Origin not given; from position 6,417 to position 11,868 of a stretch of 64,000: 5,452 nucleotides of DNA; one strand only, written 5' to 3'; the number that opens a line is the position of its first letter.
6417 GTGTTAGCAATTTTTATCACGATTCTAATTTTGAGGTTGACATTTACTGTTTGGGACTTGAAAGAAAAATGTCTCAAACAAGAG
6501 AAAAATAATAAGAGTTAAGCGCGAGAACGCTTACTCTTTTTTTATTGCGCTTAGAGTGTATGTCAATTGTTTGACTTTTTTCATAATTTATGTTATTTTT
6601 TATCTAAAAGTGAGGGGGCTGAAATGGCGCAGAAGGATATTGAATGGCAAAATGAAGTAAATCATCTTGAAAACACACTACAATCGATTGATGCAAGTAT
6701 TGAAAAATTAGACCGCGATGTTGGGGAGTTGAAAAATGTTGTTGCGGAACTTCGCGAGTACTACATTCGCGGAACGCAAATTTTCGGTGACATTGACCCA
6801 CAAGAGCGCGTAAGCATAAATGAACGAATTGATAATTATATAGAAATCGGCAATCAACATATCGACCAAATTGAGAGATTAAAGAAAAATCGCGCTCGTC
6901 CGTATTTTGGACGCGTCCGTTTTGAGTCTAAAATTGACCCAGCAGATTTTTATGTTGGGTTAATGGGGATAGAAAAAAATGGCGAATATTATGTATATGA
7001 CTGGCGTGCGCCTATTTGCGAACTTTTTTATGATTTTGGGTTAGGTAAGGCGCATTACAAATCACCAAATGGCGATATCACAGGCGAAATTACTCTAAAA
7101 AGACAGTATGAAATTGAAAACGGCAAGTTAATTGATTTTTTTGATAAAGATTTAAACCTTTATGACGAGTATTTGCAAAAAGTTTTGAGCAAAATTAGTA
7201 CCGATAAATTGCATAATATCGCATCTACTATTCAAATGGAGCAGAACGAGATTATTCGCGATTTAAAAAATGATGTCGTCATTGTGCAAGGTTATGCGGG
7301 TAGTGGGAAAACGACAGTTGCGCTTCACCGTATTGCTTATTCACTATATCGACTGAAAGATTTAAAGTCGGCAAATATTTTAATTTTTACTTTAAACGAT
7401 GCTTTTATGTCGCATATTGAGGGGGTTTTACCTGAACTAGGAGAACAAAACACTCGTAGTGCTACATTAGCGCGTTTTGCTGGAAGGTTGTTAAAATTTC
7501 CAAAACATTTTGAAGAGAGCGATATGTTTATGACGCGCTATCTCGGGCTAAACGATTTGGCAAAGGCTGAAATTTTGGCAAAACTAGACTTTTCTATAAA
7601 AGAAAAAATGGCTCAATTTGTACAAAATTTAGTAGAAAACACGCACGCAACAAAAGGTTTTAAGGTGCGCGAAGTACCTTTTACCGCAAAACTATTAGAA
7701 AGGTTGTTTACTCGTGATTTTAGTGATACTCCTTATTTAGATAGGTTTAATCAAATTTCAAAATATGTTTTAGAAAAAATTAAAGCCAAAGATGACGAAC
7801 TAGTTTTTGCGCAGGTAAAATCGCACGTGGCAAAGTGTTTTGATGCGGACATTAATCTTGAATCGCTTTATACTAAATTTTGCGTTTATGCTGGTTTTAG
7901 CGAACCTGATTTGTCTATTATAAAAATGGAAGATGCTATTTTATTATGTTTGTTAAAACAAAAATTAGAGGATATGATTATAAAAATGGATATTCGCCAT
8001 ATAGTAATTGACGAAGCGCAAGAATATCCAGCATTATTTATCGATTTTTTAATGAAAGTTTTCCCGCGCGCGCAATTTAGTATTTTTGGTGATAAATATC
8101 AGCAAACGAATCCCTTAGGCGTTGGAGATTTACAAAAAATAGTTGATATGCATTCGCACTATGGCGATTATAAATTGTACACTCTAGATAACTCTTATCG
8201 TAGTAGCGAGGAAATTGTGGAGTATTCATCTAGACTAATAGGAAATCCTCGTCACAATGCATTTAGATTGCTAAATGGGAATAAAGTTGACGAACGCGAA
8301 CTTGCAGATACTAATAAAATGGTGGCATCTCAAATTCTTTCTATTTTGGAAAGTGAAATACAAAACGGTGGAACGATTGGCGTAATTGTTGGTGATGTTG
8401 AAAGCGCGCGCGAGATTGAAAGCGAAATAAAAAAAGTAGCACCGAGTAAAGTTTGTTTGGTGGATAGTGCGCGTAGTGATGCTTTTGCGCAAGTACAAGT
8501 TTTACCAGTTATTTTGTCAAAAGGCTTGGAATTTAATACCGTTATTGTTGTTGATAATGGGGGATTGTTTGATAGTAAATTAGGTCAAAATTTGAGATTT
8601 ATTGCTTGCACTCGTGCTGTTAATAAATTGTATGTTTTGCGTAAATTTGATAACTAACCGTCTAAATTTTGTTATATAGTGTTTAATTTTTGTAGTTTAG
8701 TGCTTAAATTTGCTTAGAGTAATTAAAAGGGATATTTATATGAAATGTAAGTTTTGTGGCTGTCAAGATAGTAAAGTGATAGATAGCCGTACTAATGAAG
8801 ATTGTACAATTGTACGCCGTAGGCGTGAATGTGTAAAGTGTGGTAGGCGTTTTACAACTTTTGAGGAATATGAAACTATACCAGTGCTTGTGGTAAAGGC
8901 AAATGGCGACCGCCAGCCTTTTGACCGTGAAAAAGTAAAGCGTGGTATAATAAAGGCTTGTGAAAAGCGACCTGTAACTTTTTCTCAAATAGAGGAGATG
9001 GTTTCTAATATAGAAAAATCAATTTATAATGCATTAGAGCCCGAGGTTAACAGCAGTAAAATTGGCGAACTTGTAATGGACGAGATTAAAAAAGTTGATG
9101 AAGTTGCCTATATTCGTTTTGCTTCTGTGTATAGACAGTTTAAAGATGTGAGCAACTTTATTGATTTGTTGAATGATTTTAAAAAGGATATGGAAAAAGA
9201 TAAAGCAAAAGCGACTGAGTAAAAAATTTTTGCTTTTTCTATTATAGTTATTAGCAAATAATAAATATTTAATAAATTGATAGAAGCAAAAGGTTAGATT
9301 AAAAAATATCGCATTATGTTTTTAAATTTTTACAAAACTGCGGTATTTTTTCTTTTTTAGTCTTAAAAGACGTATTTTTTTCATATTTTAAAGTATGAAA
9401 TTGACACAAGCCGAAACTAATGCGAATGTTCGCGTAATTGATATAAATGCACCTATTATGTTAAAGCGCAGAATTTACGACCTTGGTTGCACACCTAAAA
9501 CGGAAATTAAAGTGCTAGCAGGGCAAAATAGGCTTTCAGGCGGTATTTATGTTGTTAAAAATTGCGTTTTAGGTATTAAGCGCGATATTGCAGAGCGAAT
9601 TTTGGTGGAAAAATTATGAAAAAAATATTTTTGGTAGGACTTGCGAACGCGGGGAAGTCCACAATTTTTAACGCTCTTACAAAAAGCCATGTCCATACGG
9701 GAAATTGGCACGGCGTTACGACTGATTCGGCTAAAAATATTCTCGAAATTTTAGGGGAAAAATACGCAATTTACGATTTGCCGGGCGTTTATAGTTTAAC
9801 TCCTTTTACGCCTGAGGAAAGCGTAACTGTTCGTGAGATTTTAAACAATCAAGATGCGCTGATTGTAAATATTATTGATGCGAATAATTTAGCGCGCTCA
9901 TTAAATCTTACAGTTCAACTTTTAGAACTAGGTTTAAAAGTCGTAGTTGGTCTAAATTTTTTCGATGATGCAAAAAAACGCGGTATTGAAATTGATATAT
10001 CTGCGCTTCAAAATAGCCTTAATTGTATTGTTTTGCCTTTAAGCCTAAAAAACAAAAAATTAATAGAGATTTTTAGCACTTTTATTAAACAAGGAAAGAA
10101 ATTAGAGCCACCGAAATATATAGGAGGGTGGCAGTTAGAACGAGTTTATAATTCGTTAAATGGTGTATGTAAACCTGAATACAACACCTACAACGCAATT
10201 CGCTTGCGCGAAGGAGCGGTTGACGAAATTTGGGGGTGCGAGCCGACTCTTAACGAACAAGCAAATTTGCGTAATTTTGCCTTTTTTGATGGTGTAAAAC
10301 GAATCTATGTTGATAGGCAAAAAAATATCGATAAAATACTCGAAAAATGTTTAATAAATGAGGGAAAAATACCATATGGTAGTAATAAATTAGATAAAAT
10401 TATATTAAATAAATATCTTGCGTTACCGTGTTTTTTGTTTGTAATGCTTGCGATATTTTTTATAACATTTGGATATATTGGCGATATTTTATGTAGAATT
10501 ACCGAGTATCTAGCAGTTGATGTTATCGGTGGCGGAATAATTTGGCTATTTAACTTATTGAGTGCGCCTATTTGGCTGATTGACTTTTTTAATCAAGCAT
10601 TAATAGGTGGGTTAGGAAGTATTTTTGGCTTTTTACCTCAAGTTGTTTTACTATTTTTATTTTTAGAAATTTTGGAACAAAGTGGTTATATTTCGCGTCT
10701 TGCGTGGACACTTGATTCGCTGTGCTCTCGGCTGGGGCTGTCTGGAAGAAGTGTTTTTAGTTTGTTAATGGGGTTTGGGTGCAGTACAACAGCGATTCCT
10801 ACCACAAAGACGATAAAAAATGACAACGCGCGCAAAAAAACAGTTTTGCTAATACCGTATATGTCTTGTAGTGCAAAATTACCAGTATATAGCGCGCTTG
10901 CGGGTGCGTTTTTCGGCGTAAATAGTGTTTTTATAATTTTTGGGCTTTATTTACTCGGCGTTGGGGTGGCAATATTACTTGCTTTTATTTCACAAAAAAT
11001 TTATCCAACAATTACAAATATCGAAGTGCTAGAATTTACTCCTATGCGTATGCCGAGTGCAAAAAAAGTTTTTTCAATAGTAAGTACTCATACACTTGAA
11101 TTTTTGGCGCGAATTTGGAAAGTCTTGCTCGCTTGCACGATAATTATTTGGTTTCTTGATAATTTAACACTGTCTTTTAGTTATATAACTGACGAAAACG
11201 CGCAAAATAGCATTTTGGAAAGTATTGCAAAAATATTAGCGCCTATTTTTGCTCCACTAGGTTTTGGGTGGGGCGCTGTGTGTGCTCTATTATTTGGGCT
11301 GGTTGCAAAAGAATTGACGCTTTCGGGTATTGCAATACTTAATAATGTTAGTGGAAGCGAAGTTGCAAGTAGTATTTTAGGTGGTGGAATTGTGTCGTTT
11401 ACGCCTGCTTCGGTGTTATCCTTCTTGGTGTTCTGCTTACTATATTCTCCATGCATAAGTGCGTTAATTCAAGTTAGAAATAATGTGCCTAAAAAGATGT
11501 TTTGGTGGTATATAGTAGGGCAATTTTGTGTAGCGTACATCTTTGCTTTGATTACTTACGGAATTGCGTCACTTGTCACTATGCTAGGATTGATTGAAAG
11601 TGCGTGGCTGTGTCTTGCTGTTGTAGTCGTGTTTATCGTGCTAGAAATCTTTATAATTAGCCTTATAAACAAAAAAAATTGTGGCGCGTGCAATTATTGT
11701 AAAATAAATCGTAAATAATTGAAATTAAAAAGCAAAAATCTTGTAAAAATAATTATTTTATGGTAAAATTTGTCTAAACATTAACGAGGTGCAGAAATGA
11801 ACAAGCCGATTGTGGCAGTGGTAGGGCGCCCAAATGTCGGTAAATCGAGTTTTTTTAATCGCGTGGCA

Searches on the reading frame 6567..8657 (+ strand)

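Call 44: search_protein_families(library=pfam, proteins=[window:6567-8657:+])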
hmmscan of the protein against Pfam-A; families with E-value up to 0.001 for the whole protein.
window:6567-8657:+ (696 aa): 11 families
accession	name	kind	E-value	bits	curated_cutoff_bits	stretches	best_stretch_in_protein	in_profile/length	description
PF00580.27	UvrD-helicase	-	7.6e-10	39.4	23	1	224-512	3-250/271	UvrD/REP helicase N-terminal domain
PF13245.12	AAA_19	-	3e-08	34.3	25.1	1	226-513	1-129/134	AAA domain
PF01443.25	Viral_helicase1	-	2e-07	31.5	21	0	616-691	151-227/228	Viral superfamily 1 RNA helicase core domain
PF09848.15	SLFN-g3_helicase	-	2.4e-05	24.2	24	0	236-288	2-51/354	Schlafen group 3, DNA/RNA helicase domain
PF25199.1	nSTAND_NTPase5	-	0.00013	22.3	34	1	231-262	37-67/145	Novel STAND NTPase 5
PF02562.22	PhoH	-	0.00017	21.6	27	0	224-254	7-38/205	PhoH-like protein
PF13173.12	AAA_14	-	0.00018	22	27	0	235-279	2-40/129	AAA domain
PF00270.35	DEAD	-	0.0002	21.6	26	0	226-275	4-52/167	DEAD/DEAH box helicase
PF13604.12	AAA_30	-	0.00028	21.1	27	0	224-251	4-34/191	AAA domain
PF13538.12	UvrD_C_2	-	0.00029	21.1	27.4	1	645-690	4-51/52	UvrD-like helicase C-terminal domain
PF13361.12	UvrD_C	-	0.00035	20.5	25.6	0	636-690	280-345/350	UvrD-like helicase C-terminal domain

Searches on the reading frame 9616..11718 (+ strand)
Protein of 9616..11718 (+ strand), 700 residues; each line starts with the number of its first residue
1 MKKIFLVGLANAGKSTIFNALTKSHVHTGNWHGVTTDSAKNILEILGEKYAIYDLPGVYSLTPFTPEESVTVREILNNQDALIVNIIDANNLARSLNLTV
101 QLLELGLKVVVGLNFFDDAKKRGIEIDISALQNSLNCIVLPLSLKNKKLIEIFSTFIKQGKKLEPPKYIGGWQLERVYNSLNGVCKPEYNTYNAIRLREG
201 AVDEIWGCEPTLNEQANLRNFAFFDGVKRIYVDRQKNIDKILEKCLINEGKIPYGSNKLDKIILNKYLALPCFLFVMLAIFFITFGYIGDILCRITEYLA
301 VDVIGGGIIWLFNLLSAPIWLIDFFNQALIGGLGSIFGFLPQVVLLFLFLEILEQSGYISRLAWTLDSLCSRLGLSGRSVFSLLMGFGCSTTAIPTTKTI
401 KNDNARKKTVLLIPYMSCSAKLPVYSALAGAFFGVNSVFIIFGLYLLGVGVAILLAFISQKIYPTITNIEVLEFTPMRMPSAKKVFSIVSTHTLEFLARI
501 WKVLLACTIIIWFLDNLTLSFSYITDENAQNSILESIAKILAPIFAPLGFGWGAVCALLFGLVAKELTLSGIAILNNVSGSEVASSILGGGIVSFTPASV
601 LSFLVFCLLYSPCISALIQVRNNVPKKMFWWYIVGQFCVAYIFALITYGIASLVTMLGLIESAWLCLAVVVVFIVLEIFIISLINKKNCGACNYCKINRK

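Call 45: search_protein_families(library=pfam, proteins=[window:9616-11718:+])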
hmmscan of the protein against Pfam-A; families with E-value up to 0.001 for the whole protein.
window:9616-11718:+ (700 aa): 4 families
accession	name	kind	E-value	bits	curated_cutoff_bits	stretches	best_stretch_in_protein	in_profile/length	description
PF02421.24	FeoB_N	-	1.9e-48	164.4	27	1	3-151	2-150/156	Ferrous iron transport protein B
PF07670.19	Gate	-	8.2e-28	97.4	29.6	2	337-432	2-104/104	Nucleoside recognition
PF01926.29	MMR_HSR1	-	1.8e-15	57.5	21.9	1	3-94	1-91/113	50S ribosome-binding GTPase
PF07664.17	FeoB_C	-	3.5e-06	27.1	26.6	1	441-486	1-48/54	Ferrous iron transport protein B C terminus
